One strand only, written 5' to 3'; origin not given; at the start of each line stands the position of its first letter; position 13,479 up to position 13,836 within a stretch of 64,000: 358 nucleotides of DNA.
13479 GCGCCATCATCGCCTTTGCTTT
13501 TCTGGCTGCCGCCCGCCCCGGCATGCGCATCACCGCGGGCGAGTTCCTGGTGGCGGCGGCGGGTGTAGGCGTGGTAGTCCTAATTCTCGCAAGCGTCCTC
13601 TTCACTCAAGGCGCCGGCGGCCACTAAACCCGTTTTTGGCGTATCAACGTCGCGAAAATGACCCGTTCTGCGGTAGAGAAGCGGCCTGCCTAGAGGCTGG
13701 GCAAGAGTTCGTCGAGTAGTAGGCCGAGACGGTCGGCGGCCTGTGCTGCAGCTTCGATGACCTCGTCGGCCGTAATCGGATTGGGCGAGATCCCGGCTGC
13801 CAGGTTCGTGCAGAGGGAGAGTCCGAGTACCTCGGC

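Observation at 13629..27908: Three copies of a ~50-nt intergenic repeat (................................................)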

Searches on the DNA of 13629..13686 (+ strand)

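Call 80: build_rna_model(alignment_id=A4, structure=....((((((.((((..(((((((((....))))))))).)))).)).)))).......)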
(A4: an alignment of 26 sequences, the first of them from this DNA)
Model R1 built from alignment A4 (26 sequences, 59 columns); structure: as given.
model positions 58; base pairs 19; branch points 0; effective number of sequences 13.8; information 0.961 bits per position. Calibrated on 0.2 Mb of random sequence (short: E-values are rough).
structure used (alignment columns):
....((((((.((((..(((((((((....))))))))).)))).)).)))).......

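Call 82: search_with_rna_model(model_id=R1, sources=[window, L001, L002, L003, L004, L005, L006, L007, L008, L009, L010, L011, L012, L013, L014, L015, L016, L017, L018, L019, L020, L021, L022, L023, L024, L025, L026, L027, L028, L029, L030, L031, L032, L033, L034, L035, L036, L037, L038, L039, L040, L041, L042, L043, L044, L045, L046, L047, L048, L049, L050, L051, L052, L053, L054, L055, L056, L057, L058, L059, L060, L061, L062, L063, L064, L065, L066, L067, L068, L069, L070, L071, L072, L073, L074, L075, L076, L077, L078, L079, L080, L081, L082, L083, L084, L085, L086, L087, L088, L089, L090, L091, L092, L093, L094], max_evalue=1)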
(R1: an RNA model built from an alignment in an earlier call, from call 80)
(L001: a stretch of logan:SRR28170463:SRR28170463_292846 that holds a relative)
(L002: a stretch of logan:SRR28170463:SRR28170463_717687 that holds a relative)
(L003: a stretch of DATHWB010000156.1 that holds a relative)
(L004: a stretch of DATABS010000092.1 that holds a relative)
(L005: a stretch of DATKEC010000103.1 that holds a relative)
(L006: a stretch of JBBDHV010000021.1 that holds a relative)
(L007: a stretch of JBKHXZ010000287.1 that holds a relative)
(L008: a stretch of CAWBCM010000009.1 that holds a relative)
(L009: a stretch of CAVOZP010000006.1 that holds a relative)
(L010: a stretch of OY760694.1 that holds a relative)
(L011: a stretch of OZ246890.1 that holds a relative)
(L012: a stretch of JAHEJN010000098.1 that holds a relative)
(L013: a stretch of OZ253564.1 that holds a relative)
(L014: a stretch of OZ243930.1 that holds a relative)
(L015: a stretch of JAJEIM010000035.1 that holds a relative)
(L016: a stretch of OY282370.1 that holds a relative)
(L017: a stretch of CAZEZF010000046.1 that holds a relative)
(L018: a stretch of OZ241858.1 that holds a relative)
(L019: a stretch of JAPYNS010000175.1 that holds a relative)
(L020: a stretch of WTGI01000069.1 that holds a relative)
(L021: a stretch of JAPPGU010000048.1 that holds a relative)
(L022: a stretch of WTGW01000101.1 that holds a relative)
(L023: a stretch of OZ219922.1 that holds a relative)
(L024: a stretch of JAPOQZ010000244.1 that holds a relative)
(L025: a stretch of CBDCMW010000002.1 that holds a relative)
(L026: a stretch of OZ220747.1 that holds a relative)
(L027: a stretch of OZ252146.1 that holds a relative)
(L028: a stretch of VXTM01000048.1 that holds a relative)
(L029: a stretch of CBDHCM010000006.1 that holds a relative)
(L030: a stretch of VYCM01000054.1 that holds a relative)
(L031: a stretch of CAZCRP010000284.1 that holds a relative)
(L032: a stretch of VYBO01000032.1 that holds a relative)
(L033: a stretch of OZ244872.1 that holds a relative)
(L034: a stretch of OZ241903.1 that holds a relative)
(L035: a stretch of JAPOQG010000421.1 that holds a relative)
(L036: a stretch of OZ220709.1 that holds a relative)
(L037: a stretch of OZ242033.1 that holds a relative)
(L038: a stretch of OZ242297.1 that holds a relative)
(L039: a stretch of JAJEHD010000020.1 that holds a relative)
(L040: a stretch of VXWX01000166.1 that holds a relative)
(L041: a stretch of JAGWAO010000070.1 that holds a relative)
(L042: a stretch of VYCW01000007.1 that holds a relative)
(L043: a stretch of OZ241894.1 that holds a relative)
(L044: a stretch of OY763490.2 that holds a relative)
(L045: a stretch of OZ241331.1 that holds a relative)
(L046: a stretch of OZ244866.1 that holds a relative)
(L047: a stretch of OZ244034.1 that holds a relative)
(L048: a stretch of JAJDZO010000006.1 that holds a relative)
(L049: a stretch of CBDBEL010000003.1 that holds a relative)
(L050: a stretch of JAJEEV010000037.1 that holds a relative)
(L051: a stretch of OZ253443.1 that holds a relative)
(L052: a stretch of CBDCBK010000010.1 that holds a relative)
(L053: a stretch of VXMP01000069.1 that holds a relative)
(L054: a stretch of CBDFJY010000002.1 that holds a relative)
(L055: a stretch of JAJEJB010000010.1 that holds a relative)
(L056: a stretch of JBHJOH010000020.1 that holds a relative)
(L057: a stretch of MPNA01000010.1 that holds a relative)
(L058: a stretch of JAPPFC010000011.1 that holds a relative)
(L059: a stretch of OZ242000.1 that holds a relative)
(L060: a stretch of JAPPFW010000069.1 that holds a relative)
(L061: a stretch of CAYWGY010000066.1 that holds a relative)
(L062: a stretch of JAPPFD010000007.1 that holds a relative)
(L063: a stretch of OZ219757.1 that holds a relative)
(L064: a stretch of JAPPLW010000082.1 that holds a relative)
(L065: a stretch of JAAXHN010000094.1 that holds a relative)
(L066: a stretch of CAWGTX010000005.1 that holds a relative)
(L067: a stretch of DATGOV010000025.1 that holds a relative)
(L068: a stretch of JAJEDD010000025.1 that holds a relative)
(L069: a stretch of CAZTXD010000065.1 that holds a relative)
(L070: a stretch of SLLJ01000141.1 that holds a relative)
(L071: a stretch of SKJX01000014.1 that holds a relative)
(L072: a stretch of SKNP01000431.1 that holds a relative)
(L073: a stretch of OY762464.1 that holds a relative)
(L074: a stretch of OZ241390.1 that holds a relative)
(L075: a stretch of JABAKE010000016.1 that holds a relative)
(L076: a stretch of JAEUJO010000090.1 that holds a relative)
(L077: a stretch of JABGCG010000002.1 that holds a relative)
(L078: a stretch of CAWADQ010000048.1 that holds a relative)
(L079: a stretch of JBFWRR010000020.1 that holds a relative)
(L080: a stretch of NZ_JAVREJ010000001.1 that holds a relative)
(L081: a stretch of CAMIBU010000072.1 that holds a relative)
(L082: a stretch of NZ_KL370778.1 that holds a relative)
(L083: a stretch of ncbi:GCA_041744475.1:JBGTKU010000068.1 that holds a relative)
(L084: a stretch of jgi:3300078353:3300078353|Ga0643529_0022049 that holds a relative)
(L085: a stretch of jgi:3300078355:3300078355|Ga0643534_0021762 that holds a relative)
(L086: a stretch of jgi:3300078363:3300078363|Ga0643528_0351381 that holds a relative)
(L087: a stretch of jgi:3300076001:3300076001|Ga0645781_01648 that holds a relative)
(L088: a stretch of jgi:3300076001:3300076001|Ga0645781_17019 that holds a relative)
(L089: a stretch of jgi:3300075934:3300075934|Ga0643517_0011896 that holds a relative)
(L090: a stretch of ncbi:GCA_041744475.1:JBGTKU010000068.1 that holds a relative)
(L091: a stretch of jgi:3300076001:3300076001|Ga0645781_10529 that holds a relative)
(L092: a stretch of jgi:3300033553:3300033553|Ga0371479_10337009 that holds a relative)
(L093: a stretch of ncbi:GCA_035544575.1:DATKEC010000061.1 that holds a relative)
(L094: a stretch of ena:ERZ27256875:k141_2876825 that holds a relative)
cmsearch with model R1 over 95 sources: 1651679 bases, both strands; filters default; matches with E-value up to 1: 39.
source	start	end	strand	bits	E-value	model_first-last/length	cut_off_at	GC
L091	10482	10539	-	76.1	3.7e-19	1-58/58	no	0.55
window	27855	27912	+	74.8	9.4e-19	1-58/58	no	0.52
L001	910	967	-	74.8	9.4e-19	1-58/58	no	0.52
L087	10758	10815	-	74.5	1.1e-18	1-58/58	no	0.55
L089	4047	4104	-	74.5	1.1e-18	1-58/58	no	0.55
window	27039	27096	+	74.5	1.2e-18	1-58/58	no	0.55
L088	10758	10815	-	73.5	2.3e-18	1-58/58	no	0.53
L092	1440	1497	-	72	6.7e-18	1-58/58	no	0.55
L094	9941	9998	-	70.7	1.6e-17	1-58/58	no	0.6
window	13629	13686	+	70.4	2e-17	1-58/58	no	0.57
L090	10829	10886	-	68.4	7.8e-17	1-58/58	no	0.53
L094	10776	10833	-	67.1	1.9e-16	1-58/58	no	0.59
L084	2621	2678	-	65.4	6.1e-16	1-58/58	no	0.55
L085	778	835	-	65.4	6.1e-16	1-58/58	no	0.55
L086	1204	1261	-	65.4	6.1e-16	1-58/58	no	0.55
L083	6069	6126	-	64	1.7e-15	1-58/58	no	0.52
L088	9940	9997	-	63.7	2e-15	1-58/58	no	0.55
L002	999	1052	-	63.1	3.1e-15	5-58/58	5'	0.54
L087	9940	9997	-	62.3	5.4e-15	1-58/58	no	0.53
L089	3229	3286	-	62.3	5.4e-15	1-58/58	no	0.53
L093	2003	2060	-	61.9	6.8e-15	1-58/58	no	0.59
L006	16919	16976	+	61.3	1e-14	1-58/58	no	0.6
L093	1148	1205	+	60.7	1.6e-14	1-58/58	no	0.59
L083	6885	6942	-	60.4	1.9e-14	1-58/58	no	0.57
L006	3268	3325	+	60.3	2e-14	1-58/58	no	0.6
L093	8438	8495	+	60.2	2.2e-14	1-58/58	no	0.53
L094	20568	20625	+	59.9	2.8e-14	1-58/58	no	0.6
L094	9692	9749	+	58.7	6.5e-14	1-58/58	no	0.6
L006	3351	3408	-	57.9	1.1e-13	1-58/58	no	0.57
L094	13659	13716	-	56.2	3.6e-13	1-58/58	no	0.6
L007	3394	3451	-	55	8.3e-13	1-58/58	no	0.57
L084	1806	1861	-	52.2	5.8e-12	1-58/58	no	0.59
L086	389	444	-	52.2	5.8e-12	1-58/58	no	0.59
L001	1726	1769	-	48.6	7e-11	15-58/58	5'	0.55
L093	8517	8574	-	46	4.1e-10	1-58/58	no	0.47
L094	20647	20704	-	32.2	5.9e-06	1-58/58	no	0.52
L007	17563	17620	-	26.4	0.00032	1-58/58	no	0.62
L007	17565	17622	+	24.2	0.0015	1-58/58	no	0.64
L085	1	18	-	22.6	0.0044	1-18/58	3'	0.5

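Call 85: search_with_rna_model(model_id=R1, sources=[L095, L094, L093, L006, L007, window], max_evalue=10, filters=default)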
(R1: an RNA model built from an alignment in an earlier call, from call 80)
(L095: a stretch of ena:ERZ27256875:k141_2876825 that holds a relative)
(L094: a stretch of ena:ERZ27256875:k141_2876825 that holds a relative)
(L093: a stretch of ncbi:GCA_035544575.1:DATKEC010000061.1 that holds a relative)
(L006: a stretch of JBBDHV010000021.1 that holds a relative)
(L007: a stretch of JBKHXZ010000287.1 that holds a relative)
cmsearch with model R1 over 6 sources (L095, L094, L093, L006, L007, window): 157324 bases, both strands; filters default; matches with E-value up to 10: 27.
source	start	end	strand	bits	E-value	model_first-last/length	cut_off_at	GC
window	27855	27912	+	74.8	9e-20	1-58/58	no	0.52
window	27039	27096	+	74.5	1.1e-19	1-58/58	no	0.55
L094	9941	9998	-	70.7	1.5e-18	1-58/58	no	0.6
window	13629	13686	+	70.4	1.9e-18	1-58/58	no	0.57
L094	10776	10833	-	67.1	1.8e-17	1-58/58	no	0.59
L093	2003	2060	-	61.9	6.5e-16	1-58/58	no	0.59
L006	16919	16976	+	61.3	9.8e-16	1-58/58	no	0.6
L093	1148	1205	+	60.7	1.5e-15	1-58/58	no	0.59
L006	3268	3325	+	60.3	1.9e-15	1-58/58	no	0.6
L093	8438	8495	+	60.2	2.1e-15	1-58/58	no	0.53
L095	16330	16387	-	59.9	2.6e-15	1-58/58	no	0.6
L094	20568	20625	+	59.9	2.6e-15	1-58/58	no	0.6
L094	9692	9749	+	58.7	6.2e-15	1-58/58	no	0.6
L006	3351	3408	-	57.9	1.1e-14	1-58/58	no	0.57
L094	13659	13716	-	56.2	3.5e-14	1-58/58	no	0.6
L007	3394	3451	-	55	7.9e-14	1-58/58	no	0.57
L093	8517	8574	-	46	3.9e-11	1-58/58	no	0.47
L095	16251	16308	+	32.2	5.6e-07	1-58/58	no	0.52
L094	20647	20704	-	32.2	5.6e-07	1-58/58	no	0.52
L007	17563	17620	-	26.4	3.1e-05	1-58/58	no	0.62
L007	17565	17622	+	24.2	0.00014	1-58/58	no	0.64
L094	9960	9981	+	12.5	0.44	18-39/58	no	0.59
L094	5935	5980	-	11.6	0.86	1-58/58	no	0.78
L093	3899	3925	+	9.4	3.7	15-41/58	no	0.7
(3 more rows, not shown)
